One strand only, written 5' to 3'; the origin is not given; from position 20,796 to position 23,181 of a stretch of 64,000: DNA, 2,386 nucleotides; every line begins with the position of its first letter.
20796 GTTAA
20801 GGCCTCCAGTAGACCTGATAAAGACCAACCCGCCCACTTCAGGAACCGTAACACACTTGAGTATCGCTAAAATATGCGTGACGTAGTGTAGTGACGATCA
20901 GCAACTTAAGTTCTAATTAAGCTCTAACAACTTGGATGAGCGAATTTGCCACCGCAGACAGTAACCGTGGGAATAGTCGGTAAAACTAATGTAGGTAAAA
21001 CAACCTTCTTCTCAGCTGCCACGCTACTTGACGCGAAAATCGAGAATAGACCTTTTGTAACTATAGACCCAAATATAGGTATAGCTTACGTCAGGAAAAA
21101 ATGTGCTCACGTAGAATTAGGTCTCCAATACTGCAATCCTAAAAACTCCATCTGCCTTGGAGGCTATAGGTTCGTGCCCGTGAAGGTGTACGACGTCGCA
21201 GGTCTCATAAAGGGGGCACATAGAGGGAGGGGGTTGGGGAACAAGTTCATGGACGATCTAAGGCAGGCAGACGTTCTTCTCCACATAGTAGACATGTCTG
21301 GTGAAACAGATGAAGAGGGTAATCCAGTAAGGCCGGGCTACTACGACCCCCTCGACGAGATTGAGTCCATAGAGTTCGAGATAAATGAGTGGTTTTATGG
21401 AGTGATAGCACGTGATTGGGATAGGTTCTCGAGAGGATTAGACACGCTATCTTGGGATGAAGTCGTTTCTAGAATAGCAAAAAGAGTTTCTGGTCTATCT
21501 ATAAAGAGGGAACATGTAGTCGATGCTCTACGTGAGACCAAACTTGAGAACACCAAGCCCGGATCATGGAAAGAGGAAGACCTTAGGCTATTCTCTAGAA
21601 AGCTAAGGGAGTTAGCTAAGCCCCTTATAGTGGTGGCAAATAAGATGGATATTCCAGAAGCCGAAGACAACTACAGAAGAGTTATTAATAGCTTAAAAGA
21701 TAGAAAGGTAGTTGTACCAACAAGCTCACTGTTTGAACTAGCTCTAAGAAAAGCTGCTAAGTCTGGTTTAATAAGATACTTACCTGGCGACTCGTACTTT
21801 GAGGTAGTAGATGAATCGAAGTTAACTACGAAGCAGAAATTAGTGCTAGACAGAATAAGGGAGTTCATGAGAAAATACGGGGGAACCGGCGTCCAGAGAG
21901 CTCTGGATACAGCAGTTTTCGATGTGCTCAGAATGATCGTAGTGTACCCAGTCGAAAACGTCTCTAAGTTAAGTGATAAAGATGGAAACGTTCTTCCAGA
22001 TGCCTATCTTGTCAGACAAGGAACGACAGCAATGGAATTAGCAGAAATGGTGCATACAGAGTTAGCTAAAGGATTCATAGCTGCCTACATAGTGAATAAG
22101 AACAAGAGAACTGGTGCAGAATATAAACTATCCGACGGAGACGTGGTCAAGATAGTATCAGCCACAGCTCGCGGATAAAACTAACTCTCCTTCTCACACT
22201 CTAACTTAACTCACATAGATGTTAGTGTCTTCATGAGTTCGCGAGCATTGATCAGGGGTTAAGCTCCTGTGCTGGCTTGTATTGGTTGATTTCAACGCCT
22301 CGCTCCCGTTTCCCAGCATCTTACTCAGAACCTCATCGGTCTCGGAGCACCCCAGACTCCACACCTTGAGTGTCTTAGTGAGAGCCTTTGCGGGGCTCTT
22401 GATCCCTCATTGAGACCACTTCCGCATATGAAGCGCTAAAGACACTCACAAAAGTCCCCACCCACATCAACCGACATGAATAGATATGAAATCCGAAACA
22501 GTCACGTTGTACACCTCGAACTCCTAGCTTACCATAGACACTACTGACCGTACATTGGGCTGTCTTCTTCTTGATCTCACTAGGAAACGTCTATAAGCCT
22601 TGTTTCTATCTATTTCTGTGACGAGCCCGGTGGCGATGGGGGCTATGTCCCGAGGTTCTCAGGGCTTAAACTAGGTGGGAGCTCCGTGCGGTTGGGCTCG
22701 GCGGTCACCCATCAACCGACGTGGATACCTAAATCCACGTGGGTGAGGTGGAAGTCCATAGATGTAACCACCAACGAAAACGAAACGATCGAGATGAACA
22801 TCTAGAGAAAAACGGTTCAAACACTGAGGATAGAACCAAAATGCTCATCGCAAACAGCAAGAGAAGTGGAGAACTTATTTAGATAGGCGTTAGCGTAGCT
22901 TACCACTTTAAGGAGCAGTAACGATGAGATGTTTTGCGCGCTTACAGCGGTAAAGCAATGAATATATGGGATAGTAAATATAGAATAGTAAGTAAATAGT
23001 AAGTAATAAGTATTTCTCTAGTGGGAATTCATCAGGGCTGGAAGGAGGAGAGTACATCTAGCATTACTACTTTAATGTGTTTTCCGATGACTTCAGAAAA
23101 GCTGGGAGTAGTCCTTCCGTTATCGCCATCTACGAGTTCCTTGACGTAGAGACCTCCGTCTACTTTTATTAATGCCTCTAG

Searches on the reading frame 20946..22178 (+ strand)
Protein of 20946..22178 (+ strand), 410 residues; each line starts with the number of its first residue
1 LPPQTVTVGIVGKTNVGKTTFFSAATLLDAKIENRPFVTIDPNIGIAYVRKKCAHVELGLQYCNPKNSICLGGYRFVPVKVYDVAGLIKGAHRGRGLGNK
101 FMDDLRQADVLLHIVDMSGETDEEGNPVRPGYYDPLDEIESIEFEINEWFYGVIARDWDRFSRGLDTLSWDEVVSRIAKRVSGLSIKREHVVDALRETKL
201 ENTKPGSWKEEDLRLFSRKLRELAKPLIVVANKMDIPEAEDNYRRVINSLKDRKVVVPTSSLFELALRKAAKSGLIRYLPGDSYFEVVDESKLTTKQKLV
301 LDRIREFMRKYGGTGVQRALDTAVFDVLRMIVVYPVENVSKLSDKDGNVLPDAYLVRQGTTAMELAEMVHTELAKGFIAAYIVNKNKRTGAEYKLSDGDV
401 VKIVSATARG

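Call 12: find_encoding_contigs(protein=window:20946-22178:+, flank=10000, max_places=6)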
Protein window:20946-22178:+ (410 aa): 23 contigs read that carry it; 6 places shown.
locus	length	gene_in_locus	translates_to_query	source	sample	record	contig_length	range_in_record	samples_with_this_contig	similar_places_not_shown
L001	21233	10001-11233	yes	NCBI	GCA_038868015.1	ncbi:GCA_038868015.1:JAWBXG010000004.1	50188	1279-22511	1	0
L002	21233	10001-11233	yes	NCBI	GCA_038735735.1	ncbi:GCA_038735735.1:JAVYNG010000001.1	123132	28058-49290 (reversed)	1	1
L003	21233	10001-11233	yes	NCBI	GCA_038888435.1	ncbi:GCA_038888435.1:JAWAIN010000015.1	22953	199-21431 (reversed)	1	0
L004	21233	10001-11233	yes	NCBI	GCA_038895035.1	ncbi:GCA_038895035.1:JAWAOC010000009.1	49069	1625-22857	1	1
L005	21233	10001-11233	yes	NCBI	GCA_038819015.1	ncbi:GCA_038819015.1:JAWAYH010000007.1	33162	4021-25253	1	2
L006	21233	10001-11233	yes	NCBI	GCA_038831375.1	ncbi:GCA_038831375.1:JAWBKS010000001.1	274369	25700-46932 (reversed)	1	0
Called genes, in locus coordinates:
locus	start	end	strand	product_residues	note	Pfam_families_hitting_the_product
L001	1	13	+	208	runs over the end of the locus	-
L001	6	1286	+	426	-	PF00155:Aminotran_1_2, PF00266:Aminotran_5, PF01041:DegT_DnrJ_EryC1, PF01212:Beta_elim_lyase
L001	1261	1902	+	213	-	PF01227:GTP_cyclohydroI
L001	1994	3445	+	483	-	PF02629:CoA_binding, PF13380:CoA_binding_2, PF13607:Succ_CoA_lig, PF19045:Ligase_CoA_2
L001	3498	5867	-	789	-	PF03104:DNA_pol_B_exo1, PF10108:DNA_pol_B_exo2 (weak), PF13482:RNase_H_2, PF00136:DNA_pol_B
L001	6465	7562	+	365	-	PF07431:DUF1512, PF23542:DUF1512_C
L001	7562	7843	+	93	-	-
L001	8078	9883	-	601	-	PF13522:GATase_6, PF13537:GATase_7, PF01380:SIS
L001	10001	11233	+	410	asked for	PF01926:MMR_HSR1, PF02421:FeoB_N (faint), PF08438:YGR210-like_G4, PF02824:TGS, PF06071:YchF-GTPase_C (faint)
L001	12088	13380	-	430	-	PF22023:Pus10_THUMP_arc, PF21238:Pus10_C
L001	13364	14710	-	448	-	PF02881:SRP54_N, PF20720:nSTAND3 (faint), PF00448:SRP54, PF02978:SRP_SPB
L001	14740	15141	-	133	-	PF21485:IF5A-like_N, PF01287:eIF-5a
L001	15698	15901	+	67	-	-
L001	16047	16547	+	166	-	-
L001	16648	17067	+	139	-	PF00582:Usp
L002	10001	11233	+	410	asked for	PF01926:MMR_HSR1, PF02421:FeoB_N (faint), PF08438:YGR210-like_G4, PF02824:TGS, PF06071:YchF-GTPase_C (faint)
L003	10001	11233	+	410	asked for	PF01926:MMR_HSR1, PF02421:FeoB_N (faint), PF08438:YGR210-like_G4, PF02824:TGS, PF06071:YchF-GTPase_C (faint)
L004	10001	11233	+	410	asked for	PF01926:MMR_HSR1, PF02421:FeoB_N (faint), PF08438:YGR210-like_G4, PF02824:TGS, PF06071:YchF-GTPase_C (faint)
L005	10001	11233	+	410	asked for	PF01926:MMR_HSR1, PF02421:FeoB_N (faint), PF08438:YGR210-like_G4, PF02824:TGS, PF06071:YchF-GTPase_C (faint)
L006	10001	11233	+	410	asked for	PF01926:MMR_HSR1, PF02421:FeoB_N (faint), PF08438:YGR210-like_G4, PF02824:TGS, PF06071:YchF-GTPase_C (faint)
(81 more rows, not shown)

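Call 19: list_cluster_members(proteins=[window:20946-22178:+, window:17410-18507:+])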
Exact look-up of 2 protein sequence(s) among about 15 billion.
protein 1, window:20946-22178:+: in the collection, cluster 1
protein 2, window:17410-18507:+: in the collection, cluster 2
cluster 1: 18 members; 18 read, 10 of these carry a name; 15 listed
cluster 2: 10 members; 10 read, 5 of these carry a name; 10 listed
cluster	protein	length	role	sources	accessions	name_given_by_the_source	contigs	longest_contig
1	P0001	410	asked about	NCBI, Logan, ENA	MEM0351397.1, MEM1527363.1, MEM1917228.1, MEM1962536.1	MAG: redox-regulated ATPase YchF [Sulfolobales archaeon]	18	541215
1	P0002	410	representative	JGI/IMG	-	-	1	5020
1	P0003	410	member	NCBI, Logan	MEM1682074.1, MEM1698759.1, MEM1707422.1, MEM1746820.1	MAG: redox-regulated ATPase YchF [Sulfolobales archaeon]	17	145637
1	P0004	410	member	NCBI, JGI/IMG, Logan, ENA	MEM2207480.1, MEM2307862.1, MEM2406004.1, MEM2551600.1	MAG: redox-regulated ATPase YchF [Sulfolobales archaeon]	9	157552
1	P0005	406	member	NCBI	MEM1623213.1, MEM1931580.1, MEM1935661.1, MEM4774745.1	MAG: redox-regulated ATPase YchF [Sulfolobales archaeon]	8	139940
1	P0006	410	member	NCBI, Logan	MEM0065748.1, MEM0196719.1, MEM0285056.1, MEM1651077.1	MAG: redox-regulated ATPase YchF [Sulfolobales archaeon]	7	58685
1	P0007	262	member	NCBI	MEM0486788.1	MAG: TGS domain-containing protein, partial [Sulfolobales archaeon]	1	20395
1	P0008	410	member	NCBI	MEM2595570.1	MAG: redox-regulated ATPase YchF [Sulfolobales archaeon]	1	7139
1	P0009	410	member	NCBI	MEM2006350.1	MAG: redox-regulated ATPase YchF [Sulfolobales archaeon]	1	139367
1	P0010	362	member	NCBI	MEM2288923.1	MAG: YchF-related putative GTPase, partial [Sulfolobales archaeon]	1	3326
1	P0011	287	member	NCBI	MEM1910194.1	MAG: GTPase, partial [Sulfolobales archaeon]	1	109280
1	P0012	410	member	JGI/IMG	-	-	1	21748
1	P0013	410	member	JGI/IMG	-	-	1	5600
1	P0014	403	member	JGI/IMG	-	-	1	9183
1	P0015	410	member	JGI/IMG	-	-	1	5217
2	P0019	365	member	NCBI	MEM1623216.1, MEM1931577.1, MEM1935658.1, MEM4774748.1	MAG: DUF1512 domain-containing protein [Sulfolobales archaeon]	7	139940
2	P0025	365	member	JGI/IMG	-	-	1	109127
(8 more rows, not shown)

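Call 21: find_encoding_contigs(protein=P0025, flank=10000, max_places=4)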
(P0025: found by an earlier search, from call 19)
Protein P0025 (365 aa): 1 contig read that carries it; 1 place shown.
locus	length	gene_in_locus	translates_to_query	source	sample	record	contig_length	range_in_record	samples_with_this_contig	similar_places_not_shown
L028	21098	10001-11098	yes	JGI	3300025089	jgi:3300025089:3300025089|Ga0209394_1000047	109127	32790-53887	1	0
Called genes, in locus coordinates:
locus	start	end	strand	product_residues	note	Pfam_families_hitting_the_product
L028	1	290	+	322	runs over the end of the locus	PF00145:DNA_methylase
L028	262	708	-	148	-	PF16992:RNA_pol_RpbG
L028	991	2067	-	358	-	PF09985:Glucodextran_C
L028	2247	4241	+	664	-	PF03453:MoeA_N, PF00994:MoCF_biosynth, PF03454:MoeA_C (weak), PF12727:PBP_like, PF13531:SBP_bac_11 (weak)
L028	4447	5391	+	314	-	PF01040:UbiA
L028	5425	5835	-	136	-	PF02675:AdoMet_dc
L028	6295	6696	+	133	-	PF21485:IF5A-like_N, PF01287:eIF-5a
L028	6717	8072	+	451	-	PF02881:SRP54_N, PF00448:SRP54, PF20720:nSTAND3 (faint), PF02978:SRP_SPB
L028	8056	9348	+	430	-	PF22023:Pus10_THUMP_arc, PF21238:Pus10_C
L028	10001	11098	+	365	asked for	PF07431:DUF1512, PF23542:DUF1512_C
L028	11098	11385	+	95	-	-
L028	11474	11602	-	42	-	-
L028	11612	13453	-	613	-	PF13522:GATase_6, PF13537:GATase_7, PF01380:SIS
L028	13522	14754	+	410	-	PF01926:MMR_HSR1, PF02421:FeoB_N (faint), PF08438:YGR210-like_G4, PF02824:TGS, PF06071:YchF-GTPase_C (faint)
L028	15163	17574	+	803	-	PF03104:DNA_pol_B_exo1, PF13482:RNase_H_2, PF10108:DNA_pol_B_exo2 (weak), PF00136:DNA_pol_B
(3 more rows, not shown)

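Call 22: find_encoding_contigs(protein=P0019, flank=10000, max_places=3)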
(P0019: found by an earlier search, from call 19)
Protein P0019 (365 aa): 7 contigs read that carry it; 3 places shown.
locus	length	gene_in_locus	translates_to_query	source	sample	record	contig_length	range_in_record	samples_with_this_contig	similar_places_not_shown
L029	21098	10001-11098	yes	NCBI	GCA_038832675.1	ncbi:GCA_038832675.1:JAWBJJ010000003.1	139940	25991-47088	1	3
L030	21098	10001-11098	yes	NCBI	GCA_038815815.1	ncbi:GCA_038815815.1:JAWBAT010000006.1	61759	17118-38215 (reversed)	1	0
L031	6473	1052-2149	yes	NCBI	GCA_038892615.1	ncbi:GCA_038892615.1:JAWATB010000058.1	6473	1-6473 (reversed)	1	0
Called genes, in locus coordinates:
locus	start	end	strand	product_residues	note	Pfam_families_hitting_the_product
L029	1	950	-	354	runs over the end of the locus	PF09985:Glucodextran_C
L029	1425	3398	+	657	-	PF03453:MoeA_N, PF00994:MoCF_biosynth, PF03454:MoeA_C, PF12727:PBP_like, PF13531:SBP_bac_11 (faint)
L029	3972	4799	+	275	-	PF01040:UbiA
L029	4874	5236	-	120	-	PF02675:AdoMet_dc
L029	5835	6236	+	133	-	PF21485:IF5A-like_N, PF01287:eIF-5a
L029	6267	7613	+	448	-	PF02881:SRP54_N, PF20720:nSTAND3 (faint), PF00448:SRP54, PF02978:SRP_SPB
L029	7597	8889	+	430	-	PF22023:Pus10_THUMP_arc, PF21238:Pus10_C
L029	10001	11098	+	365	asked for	PF07431:DUF1512, PF23542:DUF1512_C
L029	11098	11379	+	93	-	-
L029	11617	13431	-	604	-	PF13522:GATase_6, PF13537:GATase_7, PF01380:SIS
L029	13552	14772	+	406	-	PF01926:MMR_HSR1, PF02421:FeoB_N (faint), PF08438:YGR210-like_G4, PF02824:TGS, PF06071:YchF-GTPase_C (faint)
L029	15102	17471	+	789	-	PF03104:DNA_pol_B_exo1, PF10108:DNA_pol_B_exo2, PF13482:RNase_H_2, PF00136:DNA_pol_B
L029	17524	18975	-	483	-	PF02629:CoA_binding, PF13380:CoA_binding_2, PF13607:Succ_CoA_lig, PF19045:Ligase_CoA_2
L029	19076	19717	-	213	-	PF01227:GTP_cyclohydroI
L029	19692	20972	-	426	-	PF00155:Aminotran_1_2, PF00266:Aminotran_5, PF01053:Cys_Met_Meta_PP (faint), PF01041:DegT_DnrJ_EryC1, PF01212:Beta_elim_lyase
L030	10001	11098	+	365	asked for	PF07431:DUF1512, PF23542:DUF1512_C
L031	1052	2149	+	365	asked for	PF07431:DUF1512, PF23542:DUF1512_C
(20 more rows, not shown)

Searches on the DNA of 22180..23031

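Call 63: search_rna_families(source=window, start=22180, end=23031, threshold=evalue, max_evalue=10)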
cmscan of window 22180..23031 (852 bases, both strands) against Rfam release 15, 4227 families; matches with E-value up to 10: 3.
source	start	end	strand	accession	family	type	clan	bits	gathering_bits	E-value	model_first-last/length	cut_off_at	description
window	22219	22242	+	RF02873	AS-traI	Gene; antisense;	-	16.8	99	3.8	16-39/77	no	Antisense to traI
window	22281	22314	-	RF01074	RF_site1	Cis-reg; frameshift_element;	-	14.8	40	8.7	1-40/40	no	Putative RNA-dependent RNA polymerase ribosomal frameshift site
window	22226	22277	+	RF01119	sR32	Gene; snRNA; snoRNA; CD-box;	-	11.3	40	3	1-57/57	no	Small nucleolar RNA sR32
